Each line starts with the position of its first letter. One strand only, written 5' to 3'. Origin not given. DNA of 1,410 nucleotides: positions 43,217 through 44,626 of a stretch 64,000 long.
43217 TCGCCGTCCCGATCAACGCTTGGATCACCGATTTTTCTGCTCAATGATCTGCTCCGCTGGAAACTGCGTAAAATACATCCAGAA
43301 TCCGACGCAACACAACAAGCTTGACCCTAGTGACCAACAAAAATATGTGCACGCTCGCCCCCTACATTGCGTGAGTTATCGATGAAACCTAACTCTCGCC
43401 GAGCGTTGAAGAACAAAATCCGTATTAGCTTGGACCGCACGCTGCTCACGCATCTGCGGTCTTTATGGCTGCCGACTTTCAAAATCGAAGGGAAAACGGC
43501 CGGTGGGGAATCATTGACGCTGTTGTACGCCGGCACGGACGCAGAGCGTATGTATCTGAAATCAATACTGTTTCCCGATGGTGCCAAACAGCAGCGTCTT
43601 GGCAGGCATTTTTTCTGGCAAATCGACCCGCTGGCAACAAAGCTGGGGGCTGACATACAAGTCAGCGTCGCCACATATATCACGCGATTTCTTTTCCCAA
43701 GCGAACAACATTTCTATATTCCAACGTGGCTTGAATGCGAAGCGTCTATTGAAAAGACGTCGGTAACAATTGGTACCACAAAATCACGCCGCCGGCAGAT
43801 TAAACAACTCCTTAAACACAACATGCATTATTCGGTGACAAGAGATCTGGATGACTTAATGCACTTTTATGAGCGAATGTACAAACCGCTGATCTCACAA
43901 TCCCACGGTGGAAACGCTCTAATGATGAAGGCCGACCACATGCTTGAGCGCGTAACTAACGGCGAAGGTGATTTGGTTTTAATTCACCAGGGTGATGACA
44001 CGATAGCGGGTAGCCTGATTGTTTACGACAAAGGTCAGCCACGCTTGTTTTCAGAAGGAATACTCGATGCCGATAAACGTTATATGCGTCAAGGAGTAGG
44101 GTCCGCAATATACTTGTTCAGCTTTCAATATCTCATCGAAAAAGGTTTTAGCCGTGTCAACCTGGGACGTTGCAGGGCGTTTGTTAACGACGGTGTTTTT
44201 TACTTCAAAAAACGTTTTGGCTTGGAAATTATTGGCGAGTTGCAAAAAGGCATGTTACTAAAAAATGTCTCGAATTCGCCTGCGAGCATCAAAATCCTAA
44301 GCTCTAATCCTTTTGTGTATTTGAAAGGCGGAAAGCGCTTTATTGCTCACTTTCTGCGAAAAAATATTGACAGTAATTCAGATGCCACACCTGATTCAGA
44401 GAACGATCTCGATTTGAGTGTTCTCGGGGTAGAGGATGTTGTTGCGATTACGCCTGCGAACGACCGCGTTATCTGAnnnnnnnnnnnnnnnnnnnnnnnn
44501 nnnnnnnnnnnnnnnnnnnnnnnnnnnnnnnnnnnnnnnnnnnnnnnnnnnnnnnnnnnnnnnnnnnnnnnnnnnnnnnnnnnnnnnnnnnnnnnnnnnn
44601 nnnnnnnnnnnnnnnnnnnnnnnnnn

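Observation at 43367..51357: AT-rich island: three FemAB-like GNAT paralogs, HupE Ni/Co permease, DUF4198-like secreted protein, EamA exporter and a Cys-less AsnB-like amidotransferase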

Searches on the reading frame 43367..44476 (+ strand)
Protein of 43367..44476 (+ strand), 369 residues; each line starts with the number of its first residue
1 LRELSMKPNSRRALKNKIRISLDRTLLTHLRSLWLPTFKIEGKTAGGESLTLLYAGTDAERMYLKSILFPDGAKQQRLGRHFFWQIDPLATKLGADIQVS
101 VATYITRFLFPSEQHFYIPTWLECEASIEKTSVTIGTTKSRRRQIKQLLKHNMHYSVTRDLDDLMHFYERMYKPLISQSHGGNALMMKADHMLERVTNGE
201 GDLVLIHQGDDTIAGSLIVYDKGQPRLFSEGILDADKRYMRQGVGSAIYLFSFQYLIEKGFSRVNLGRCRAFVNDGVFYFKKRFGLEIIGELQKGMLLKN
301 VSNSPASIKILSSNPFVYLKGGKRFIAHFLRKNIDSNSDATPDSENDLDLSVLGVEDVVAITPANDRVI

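Call 3: search_protein_families(library=pfam, proteins=[window:43367-44476:+], max_evalue=0.01)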
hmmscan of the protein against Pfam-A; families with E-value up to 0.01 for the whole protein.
window:43367-44476:+ (369 aa): 1 family
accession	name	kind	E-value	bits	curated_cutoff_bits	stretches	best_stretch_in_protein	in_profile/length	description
PF13480.13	Acetyltransf_6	-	6.8e-05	23.5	22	1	141-276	7-137/143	Acetyltransferase (GNAT) domain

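Call 4: search_protein_families(library=ncbifam, proteins=[window:43367-44476:+], max_evalue=0.01)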
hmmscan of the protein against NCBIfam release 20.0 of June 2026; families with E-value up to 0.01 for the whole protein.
window:43367-44476:+ (369 aa): 0 families

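Call 10: search_protein_families(library=padloc, proteins=[window:43367-44476:+], max_evalue=0.01)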
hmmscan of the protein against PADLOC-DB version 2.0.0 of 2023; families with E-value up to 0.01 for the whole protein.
window:43367-44476:+ (369 aa): 0 families

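Call 11: search_protein_families(library=phrogs, proteins=[window:43367-44476:+], max_evalue=0.01)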
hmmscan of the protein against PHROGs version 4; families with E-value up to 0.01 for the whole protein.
window:43367-44476:+ (369 aa): 0 families

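Call 25: search_solved_structures(query=window:43367-44476:+, max_evalue=1)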
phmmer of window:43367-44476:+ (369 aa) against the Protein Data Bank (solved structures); distinct sequences matched with E-value up to 1: 0.

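Call 26: find_homologous_proteins(query=window:43367-44476:+)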
Query window:43367-44476:+ (369 aa): 4 proteins with E <= 0.001 among 2609 candidates.
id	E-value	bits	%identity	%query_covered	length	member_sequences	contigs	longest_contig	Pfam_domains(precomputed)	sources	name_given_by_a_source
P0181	3.7e-242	821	100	99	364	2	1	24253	-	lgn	-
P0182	1.3e-102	362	52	85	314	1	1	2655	-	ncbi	ncbi:MAG: hypothetical protein AAF420_11225 [Pseudomonadota bacterium]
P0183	2.2e-85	305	42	93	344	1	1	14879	-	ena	-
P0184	4.1e-67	245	44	80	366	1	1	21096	-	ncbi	-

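Call 28: find_encoding_contigs(protein=P0184, flank=10000, max_places=2)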
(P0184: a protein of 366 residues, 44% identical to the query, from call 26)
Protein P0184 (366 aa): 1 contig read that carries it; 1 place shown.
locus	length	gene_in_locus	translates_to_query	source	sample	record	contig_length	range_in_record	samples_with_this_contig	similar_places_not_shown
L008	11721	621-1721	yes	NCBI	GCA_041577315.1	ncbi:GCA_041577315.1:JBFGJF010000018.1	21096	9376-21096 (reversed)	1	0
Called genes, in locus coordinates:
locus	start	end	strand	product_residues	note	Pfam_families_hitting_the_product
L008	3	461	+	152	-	?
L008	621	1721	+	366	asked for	-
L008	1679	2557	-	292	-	PF10670:DUF4198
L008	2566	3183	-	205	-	PF04955:HupE_UreJ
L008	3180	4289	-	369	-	PF13480:Acetyltransf_6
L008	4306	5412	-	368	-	PF13480:Acetyltransf_6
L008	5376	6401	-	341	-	PF00685:Sulfotransfer_1 (faint), PF13469:Sulfotransfer_3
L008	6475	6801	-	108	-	-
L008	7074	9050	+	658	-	PF00999:Na_H_Exchanger, PF02254:TrkA_N, PF02080:TrkA_C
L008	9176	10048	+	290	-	-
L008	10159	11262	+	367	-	PF00989:PAS (weak), PF08448:PAS_4, PF13426:PAS_9, PF00512:HisKA, PF02518:HATPase_c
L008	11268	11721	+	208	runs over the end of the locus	PF00072:Response_reg, PF08281:Sigma70_r4_2 (weak), PF00196:GerE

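Call 29: find_encoding_contigs(protein=P0183, flank=10000, max_places=2)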
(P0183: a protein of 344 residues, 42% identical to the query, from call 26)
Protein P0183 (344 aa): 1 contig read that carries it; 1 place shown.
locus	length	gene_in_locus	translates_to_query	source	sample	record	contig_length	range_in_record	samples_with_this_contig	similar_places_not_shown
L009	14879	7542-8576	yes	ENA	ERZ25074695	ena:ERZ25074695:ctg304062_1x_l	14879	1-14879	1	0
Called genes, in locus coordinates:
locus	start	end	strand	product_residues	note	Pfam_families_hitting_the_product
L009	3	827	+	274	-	?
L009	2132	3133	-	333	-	-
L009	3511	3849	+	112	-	PF01411:tRNA-synt_2c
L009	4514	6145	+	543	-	PF00496:SBP_bac_5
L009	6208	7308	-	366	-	PF02746:MR_MLE_N, PF13378:MR_MLE_C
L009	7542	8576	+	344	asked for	-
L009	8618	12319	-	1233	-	PF00982:Glyco_transf_20, PF02358:Trehalose_PPase, PF10670:DUF4198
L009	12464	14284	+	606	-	PF19291:TREH_N (weak), PF00723:Glyco_hydro_15, PF22422:MGH1-like_GH (faint)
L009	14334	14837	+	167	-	PF13673:Acetyltransf_10 (weak), PF00583:Acetyltransf_1, PF13508:Acetyltransf_7, PF08445:FR47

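Call 33: search_protein_representatives(protein=window:43367-44476:+)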
Query: 369 residues. Proteins with E-value up to 0.001 (for the whole library): 1882; up to 1e-10: 1072; up to 1e-30: 170. The best 150 are listed.
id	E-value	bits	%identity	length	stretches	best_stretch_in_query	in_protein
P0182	4.2e-103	361.5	53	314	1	51-354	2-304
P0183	6.9e-86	304.9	43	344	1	17-335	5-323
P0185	5.8e-68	246.0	41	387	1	29-330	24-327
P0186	8.3e-68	245.4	41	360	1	21-323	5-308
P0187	8.8e-67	242.1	40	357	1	25-319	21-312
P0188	2.8e-66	240.4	42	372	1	30-331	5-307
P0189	7.4e-62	225.9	40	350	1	31-321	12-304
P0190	6.2e-59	216.3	39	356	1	32-327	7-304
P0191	1.3e-58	215.2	38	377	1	28-319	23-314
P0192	3.0e-58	214.0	38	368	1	41-361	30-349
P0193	8.3e-58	212.6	37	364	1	29-365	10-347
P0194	3.0e-56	207.4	36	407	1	29-340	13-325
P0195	5.5e-53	196.7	35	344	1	26-324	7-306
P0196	9.7e-53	195.9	33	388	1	11-331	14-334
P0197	1.5e-48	182.1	34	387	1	32-339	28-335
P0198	5.0e-48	180.4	30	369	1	37-339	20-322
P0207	1.1e-42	162.8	32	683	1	49-362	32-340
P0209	1.3e-42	162.6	32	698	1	41-332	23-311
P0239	1.3e-37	146.1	31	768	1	38-333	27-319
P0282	1.1e-34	136.5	28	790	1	29-323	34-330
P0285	1.3e-34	136.3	32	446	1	30-331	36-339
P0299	9.7e-34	133.4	28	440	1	45-359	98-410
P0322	1.0e-32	130.0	28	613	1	49-321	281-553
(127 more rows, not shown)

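Call 34: search_protein_families(library=pfam, proteins=[P0207, P0209, P0239, P0282, P0322, P0299, P0285, P0185, P0186, P0198], max_evalue=0.01)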
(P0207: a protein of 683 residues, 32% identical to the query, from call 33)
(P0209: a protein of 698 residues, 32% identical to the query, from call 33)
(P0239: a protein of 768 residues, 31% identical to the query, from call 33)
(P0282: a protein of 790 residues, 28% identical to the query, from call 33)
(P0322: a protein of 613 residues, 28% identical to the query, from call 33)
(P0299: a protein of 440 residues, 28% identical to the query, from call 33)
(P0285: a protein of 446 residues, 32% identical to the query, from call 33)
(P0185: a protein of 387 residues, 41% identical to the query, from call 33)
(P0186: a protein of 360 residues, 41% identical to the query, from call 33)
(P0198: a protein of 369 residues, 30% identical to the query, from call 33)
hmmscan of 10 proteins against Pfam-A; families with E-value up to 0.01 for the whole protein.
P0207 (683 aa): 2 families
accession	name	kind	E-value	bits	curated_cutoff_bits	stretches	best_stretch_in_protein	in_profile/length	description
PF13480.13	Acetyltransf_6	-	0.00027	21.5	22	1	121-246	8-135/143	Acetyltransferase (GNAT) domain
PF04273.18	BLH_phosphatase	-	0.0028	18.4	26.1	1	363-450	10-90/110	Beta-lactamase hydrolase-like protein, phosphatase-like domain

P0209 (698 aa): 0 families

P0239 (768 aa): 0 families

P0282 (790 aa): 11 families
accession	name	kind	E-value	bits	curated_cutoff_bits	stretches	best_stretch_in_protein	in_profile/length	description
PF01593.30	Amino_oxidase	-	2.2e-58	199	19.8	2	555-787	200-442/443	Flavin containing amine oxidoreductase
PF13450.12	NAD_binding_8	-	7.7e-09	36.2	21.9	1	426-469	1-41/68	NAD(P)-binding Rossmann-like domain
PF07992.20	Pyr_redox_2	-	4.4e-06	26.8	26.1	1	422-457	143-178/291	Pyridine nucleotide-disulphide oxidoreductase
PF00070.33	Pyr_redox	-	5.2e-06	27.3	22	1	423-455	1-33/82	Pyridine nucleotide-disulphide oxidoreductase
PF01266.30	DAO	-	5.2e-05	23.4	27.9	1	423-723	1-300/353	FAD dependent oxidoreductase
PF12831.13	FAD_oxidored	-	0.00011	22.1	27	1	424-460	2-38/416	FAD dependent oxidoreductase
PF01494.25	FAD_binding_3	-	0.00026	20.8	22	1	424-455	4-35/349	FAD binding domain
PF00890.30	FAD_binding_2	-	0.00035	20.3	20.4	1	424-458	2-36/414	FAD binding domain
PF13738.12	Pyr_redox_3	-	0.0018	18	30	1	419-455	162-198/305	Pyridine nucleotide-disulphide oxidoreductase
PF03486.20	HI0933_like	-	0.0025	17.7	50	1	423-461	2-40/244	HI0933-like protein Rossmann domain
PF01262.27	AlaDh_PNT_C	-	0.0088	15.9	23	0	420-455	27-62/214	Alanine dehydrogenase/PNT, C-terminal domain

P0322 (613 aa): 1 family
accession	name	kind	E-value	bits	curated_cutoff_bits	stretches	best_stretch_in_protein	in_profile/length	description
PF08444.16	Gly_acyl_tr_C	-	0.0075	16.9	27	0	144-199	25-79/89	Aralkyl acyl-CoA:amino acid N-acyltransferase, C-terminal region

P0299 (440 aa): 0 families

P0285 (446 aa): 0 families

P0185 (387 aa): 1 family
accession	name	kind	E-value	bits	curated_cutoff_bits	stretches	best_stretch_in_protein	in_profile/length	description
PF13480.13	Acetyltransf_6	-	8.7e-05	23.1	22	1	135-266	4-137/143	Acetyltransferase (GNAT) domain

P0186 (360 aa): 1 family
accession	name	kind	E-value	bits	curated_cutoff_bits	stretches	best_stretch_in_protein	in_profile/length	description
PF13480.13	Acetyltransf_6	-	1.6e-10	41.8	22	1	124-254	5-137/143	Acetyltransferase (GNAT) domain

P0198 (369 aa): 1 family
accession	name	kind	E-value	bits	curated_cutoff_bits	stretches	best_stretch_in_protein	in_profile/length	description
PF13480.13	Acetyltransf_6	-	0.0012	19.4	22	1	130-251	11-136/143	Acetyltransferase (GNAT) domain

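Call 41: find_related_loci(query=A2, collection=metagenome_contigs, flank=10000)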
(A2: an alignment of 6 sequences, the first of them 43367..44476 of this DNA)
Query A2 (369 aa) in metagenome_contigs; peptide patterns used: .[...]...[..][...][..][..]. (x = any residue, [..] = any of these).
194 stretches matched a pattern; 120 encode a relative of the query (tblastn E <= 1e-3); the best 80 are kept; 79 distinct loci.
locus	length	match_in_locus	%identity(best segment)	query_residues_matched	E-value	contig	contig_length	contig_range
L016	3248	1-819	40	60-332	1e-64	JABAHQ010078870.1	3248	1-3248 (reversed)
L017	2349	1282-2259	32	7-330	9e-57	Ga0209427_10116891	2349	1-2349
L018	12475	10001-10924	31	8-319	2e-53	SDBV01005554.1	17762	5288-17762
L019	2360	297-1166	31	40-330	3e-51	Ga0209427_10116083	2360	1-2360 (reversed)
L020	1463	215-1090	33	26-319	1e-52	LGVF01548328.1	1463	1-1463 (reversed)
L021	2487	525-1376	33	32-319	3e-50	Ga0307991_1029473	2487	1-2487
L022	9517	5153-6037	30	43-341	2e-48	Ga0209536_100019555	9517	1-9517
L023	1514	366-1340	29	20-341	5e-49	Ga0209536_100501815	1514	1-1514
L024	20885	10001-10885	31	44-339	4e-47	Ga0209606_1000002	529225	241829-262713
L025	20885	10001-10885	31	44-339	3e-47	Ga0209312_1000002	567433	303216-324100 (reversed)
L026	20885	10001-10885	31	44-339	3e-47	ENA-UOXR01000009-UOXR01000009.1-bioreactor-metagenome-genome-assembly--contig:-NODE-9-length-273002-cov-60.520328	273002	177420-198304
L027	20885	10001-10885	31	44-339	3e-47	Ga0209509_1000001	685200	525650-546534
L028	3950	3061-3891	30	48-323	2e-46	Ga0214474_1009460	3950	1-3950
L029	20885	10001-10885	32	25-319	4e-46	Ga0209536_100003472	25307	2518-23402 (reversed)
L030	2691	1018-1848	30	48-323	2e-46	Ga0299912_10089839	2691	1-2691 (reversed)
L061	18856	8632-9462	32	46-318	8e-41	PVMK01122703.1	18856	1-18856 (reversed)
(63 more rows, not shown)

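Call 45: search_protein_families(library=pfam, proteins=[L008:6475-6801:-], max_evalue=0.01)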
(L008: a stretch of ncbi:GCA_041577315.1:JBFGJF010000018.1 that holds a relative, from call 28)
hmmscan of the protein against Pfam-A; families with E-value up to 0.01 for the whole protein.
L008:6475-6801:- (108 aa): 0 families

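Call 70: search_protein_families(library=ncbifam, proteins=[L008:5376-6401:-, L061:15865-17388:+], max_evalue=0.01)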
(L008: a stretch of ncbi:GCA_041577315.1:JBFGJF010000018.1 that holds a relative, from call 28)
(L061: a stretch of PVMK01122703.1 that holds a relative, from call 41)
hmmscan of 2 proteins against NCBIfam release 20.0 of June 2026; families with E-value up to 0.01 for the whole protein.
L008:5376-6401:- (341 aa): 1 family
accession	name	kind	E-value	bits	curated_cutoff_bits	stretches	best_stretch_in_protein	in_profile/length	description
NF052394.1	NodProtNoeE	equivalog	4.7e-07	28.8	500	1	33-283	12-257/387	nodulation protein NoeE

L061:15865-17388:+ (507 aa): 0 families

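Call 71: predict_structure(alignment_id=A4)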
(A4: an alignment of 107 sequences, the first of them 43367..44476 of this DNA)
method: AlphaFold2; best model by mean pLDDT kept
length: 369 residues; sequences in the alignment: 107
mean_pLDDT: 90.8   pTM: 0.86
mean pLDDT of the five models: 90.8, 90.3, 90.1, 90.0, 89.7
residues with pLDDT >= 90: 290; 70-90: 34; 50-70: 41; < 50: 4
segments of 3 or more residues with pLDDT < 50: 1-3
pLDDT, mean of each block of 10 residues (from residue 1): 52 64 82 96 97 97 96 98 96 98 90 90 97 92 96 98 98 96 92 98 98 99 98 98 98 98 97 94 95 96 95 95 93 65 60 87 69
secondary structure, 60 per line:
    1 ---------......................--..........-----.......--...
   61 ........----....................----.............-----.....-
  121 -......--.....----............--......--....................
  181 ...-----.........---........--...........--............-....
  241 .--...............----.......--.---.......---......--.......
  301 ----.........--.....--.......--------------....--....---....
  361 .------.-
elements in order: H10-31 E34-43 E49-55 H58-68 E73-82 H83-92 E97-103 H104-109 E115-119 E122-127 H130-134 H139-150 E153-158 H161-183 H189-197 E201-208 E211-221 E224-232 H237-241 H244-258 E263-269 H276-282 E286-291 E294-300 H305-313 E316-320 E323-329 H344-347 H350-353 E357-361
